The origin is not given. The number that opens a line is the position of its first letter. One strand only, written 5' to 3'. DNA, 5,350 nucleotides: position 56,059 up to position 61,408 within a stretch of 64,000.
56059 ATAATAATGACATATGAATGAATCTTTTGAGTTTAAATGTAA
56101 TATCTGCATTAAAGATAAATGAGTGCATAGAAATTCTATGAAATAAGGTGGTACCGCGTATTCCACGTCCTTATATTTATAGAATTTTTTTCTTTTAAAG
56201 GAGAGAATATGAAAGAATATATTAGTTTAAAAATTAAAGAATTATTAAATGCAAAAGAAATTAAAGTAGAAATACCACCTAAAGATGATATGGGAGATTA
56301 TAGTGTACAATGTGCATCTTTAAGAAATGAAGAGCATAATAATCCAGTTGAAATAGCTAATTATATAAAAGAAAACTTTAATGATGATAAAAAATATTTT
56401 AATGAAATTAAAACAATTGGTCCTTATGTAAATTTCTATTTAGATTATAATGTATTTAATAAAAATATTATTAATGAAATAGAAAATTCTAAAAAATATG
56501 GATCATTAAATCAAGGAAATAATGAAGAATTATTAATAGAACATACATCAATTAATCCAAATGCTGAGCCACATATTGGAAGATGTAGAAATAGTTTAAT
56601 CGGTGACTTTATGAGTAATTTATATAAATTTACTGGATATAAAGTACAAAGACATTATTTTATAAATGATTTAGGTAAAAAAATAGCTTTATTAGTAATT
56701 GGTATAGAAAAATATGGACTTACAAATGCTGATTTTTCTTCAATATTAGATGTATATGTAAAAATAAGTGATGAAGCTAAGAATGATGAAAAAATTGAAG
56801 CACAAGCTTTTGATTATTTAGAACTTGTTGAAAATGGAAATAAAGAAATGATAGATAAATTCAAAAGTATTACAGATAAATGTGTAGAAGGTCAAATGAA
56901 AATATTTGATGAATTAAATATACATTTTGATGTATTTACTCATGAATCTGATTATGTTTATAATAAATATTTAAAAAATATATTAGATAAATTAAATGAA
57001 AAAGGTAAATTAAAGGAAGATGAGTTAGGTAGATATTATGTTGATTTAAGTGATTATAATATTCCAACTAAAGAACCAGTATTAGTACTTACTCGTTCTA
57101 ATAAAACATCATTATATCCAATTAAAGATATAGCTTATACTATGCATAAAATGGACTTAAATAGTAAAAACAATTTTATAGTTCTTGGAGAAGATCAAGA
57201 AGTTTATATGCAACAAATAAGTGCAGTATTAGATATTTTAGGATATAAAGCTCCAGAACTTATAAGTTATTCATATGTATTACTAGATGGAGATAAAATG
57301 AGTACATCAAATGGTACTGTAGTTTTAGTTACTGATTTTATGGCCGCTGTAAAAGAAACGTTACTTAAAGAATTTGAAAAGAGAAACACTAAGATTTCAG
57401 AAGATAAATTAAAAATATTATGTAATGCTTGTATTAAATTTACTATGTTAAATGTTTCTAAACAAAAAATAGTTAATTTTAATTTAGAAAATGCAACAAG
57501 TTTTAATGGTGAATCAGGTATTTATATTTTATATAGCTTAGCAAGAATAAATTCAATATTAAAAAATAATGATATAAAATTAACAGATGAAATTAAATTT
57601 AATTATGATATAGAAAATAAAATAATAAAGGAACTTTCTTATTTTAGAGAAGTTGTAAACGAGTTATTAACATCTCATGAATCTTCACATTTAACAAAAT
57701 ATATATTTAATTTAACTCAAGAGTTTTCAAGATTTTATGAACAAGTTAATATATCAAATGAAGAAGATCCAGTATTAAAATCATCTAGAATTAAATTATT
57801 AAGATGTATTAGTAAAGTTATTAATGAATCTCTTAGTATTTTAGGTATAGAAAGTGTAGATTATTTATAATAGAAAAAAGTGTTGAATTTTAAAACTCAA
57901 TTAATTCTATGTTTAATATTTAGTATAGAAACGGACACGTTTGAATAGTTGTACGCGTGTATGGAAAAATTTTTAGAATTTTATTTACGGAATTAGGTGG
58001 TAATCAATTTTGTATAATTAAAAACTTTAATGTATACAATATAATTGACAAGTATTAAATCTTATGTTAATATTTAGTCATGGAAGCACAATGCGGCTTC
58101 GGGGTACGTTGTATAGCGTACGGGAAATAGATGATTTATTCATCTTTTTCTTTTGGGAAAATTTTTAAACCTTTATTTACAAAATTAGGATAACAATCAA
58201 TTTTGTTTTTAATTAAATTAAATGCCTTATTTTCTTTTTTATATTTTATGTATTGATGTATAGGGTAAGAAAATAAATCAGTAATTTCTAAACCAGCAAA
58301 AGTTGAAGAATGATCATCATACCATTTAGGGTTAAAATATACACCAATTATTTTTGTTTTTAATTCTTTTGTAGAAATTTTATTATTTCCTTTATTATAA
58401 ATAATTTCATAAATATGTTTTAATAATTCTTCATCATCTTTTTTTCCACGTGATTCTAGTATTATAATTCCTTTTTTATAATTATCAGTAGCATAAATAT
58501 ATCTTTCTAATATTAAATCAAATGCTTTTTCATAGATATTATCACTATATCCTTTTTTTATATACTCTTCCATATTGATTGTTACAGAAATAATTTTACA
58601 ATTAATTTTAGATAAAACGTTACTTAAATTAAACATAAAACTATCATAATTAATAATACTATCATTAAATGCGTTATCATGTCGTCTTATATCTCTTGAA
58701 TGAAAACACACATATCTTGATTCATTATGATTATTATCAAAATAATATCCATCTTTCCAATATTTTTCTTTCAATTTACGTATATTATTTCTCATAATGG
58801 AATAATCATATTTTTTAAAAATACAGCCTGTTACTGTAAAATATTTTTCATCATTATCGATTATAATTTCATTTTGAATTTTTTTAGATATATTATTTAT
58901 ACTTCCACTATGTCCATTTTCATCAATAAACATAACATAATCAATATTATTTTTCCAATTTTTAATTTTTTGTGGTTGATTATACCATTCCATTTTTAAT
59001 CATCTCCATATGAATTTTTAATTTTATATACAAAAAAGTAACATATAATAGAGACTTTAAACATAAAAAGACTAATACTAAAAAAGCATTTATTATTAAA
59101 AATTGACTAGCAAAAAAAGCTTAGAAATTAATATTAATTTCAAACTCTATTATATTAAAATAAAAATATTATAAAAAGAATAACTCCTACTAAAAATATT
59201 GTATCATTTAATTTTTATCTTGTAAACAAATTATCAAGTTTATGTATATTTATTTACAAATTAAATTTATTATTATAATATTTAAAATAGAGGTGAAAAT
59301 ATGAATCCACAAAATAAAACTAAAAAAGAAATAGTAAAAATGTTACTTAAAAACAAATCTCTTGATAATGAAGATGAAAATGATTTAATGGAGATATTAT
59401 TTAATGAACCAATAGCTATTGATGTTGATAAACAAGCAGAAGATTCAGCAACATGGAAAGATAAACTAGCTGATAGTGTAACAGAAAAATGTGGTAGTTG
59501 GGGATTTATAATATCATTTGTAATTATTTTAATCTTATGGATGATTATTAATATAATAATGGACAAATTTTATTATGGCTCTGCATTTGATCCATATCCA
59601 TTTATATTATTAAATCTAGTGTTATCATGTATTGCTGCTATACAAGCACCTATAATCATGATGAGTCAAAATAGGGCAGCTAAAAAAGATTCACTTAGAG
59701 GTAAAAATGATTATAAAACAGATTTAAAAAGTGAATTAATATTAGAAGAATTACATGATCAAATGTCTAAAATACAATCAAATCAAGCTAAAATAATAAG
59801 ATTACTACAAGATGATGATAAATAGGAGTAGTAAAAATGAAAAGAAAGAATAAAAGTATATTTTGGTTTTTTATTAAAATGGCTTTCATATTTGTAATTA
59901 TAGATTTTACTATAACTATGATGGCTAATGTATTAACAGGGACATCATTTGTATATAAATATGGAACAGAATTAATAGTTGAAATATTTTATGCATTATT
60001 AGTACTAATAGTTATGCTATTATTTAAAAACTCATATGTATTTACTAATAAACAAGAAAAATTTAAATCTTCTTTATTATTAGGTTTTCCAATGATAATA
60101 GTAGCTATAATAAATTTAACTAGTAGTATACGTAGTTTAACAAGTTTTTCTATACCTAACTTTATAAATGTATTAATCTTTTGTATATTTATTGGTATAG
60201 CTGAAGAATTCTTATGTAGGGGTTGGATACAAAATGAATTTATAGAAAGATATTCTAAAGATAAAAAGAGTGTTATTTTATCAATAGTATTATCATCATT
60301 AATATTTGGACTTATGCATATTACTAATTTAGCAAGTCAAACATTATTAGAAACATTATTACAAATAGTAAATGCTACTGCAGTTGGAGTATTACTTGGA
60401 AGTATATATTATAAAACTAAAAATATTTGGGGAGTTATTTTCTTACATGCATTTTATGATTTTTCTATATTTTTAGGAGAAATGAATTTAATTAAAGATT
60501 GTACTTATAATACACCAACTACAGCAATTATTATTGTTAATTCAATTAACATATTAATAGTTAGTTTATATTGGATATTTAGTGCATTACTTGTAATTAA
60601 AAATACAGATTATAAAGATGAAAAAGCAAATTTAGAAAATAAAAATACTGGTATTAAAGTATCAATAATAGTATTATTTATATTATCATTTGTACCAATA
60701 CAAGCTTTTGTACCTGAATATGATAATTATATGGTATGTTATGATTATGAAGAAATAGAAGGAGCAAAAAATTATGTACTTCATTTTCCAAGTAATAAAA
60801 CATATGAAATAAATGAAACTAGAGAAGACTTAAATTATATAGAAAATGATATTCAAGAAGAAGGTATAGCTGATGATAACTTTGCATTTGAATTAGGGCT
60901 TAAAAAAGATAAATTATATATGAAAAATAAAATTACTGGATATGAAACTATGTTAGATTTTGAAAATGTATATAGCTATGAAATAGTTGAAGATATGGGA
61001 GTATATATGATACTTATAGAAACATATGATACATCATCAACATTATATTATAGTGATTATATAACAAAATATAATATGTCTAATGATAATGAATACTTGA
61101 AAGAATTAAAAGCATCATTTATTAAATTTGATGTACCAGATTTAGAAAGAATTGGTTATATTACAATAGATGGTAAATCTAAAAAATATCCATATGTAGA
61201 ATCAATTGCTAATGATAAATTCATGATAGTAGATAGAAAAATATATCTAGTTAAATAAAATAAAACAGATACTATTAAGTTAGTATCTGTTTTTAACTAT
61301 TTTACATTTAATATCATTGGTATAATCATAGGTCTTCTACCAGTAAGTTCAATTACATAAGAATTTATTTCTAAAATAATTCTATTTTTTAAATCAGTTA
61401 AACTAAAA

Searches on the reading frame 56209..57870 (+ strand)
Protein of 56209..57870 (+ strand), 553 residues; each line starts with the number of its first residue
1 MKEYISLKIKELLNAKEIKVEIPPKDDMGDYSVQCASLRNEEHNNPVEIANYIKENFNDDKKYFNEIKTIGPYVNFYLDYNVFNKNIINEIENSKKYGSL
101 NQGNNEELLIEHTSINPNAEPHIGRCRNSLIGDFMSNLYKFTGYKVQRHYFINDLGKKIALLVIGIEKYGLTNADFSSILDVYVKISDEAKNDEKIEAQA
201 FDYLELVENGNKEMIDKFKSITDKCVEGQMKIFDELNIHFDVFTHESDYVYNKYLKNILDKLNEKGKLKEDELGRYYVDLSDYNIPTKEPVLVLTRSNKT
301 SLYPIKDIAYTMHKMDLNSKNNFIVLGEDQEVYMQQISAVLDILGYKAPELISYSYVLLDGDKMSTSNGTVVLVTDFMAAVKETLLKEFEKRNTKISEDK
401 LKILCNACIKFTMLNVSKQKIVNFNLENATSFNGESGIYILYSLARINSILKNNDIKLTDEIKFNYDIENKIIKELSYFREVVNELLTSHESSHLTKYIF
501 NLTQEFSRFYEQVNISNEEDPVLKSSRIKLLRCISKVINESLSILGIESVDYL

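Call 8: search_protein_families(library=pfam, proteins=[window:56209-57870:+], max_evalue=0.001)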
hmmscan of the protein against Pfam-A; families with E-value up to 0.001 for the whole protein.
window:56209-57870:+ (553 aa): 5 families
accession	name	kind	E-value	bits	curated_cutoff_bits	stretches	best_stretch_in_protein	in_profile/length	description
PF00750.26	tRNA-synt_1d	-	1.6e-37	129.7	23.3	1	93-410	8-333/349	tRNA synthetases class I (R), catalytic domain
PF05746.21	DALR_1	-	4.1e-24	85.4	22.3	1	440-552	1-116/117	DALR anticodon binding domain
PF03485.21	Arg_tRNA_synt_N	-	5.6e-13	49.8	21.5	1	2-78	4-85/85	Arginyl tRNA synthetase N terminal domain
PF09334.17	tRNA-synt_1g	-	5.6e-10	39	20.1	1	219-279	64-124/391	tRNA synthetases class I (M)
PF01921.24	tRNA-synt_1f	-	1.7e-07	30.9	27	1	335-387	252-306/360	tRNA synthetases class I (K)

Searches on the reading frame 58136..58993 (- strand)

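Call 8: search_protein_families(library=pfam, proteins=[window:58136-58993:-], max_evalue=0.001)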
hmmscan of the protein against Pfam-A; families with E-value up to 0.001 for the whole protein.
window:58136-58993:- (285 aa): 1 family
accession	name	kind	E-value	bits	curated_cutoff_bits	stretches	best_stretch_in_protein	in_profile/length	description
PF12686.12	DUF3800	-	7.1e-10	40.2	21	1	21-247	2-148/149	Protein of unknown function (DUF3800)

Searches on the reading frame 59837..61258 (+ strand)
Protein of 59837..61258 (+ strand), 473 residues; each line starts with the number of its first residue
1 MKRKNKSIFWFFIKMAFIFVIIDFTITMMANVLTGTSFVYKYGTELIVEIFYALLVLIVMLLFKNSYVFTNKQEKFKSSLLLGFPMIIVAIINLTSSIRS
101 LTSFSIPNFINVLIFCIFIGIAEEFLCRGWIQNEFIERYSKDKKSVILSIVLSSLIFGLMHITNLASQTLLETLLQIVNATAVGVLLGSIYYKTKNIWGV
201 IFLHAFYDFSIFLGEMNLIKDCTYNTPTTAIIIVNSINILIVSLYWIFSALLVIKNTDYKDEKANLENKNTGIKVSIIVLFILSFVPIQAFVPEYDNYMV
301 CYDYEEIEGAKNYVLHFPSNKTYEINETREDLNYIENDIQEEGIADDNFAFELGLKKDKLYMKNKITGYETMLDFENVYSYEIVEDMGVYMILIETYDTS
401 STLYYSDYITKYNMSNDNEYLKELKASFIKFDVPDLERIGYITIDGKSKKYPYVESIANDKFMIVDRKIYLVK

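Call 8: search_protein_families(library=pfam, proteins=[window:59837-61258:+], max_evalue=0.001)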
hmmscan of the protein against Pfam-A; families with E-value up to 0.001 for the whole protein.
window:59837-61258:+ (473 aa): 1 family
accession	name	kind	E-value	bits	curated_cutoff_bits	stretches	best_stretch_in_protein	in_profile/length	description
PF02517.21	Rce1-like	-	7.7e-23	81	22.4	1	109-209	5-92/93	Type II CAAX prenyl endopeptidase Rce1-like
